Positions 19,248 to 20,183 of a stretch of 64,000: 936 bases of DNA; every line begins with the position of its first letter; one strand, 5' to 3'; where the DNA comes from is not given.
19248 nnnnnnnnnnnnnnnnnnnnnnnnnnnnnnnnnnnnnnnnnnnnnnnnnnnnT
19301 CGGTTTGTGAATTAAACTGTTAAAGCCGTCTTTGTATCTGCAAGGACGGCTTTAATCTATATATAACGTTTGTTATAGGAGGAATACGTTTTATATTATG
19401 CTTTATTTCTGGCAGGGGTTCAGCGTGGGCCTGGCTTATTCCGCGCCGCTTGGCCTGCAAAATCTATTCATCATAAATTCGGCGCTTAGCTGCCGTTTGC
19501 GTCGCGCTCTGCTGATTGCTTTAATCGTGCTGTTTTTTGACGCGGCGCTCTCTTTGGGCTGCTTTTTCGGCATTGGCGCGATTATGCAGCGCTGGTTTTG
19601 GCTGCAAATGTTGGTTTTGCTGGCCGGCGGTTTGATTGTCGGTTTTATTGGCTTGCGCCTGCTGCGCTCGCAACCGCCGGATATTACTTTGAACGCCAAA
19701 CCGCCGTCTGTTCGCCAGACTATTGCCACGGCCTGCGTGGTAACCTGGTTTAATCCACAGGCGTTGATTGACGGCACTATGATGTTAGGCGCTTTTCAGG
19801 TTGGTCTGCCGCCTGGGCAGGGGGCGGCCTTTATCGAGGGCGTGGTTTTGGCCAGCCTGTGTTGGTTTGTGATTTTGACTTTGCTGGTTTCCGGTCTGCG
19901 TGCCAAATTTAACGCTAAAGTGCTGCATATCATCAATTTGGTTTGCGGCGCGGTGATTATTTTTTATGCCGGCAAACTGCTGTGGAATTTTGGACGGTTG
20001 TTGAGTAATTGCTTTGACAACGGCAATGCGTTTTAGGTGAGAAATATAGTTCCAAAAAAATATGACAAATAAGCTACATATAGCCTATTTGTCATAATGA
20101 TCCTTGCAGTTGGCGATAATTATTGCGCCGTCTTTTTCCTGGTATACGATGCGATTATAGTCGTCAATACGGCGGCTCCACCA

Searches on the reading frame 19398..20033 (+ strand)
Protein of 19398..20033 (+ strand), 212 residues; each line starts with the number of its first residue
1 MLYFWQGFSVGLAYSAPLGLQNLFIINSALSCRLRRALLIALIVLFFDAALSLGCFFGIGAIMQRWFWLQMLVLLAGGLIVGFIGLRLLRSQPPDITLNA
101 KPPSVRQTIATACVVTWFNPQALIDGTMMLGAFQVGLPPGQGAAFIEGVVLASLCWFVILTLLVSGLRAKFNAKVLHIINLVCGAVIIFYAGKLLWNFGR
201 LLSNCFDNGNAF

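Call 23: search_protein_families(library=pfam, proteins=[window:19398-20033:+], max_evalue=0.00001)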
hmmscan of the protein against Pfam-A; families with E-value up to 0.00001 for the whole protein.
window:19398-20033:+ (212 aa): 1 family
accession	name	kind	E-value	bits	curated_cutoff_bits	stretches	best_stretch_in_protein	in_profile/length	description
PF01810.24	LysE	-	1.2e-19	71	25.6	1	14-195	3-190/193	LysE type translocator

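Call 35: search_protein_families(library=ncbifam, proteins=[window:19398-20033:+], max_evalue=1e-10)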
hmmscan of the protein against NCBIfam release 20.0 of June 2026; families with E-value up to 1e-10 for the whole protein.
window:19398-20033:+ (212 aa): 2 families
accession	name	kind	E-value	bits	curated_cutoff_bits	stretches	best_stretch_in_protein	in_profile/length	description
TIGR00948.1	2a75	equivalog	2e-18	66.8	213.65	1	16-186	3-176/177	L-lysine exporter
NF006801.0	PRK09304.1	equivalog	1.6e-17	63.7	298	1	2-195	3-199/211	arginine exporter ArgO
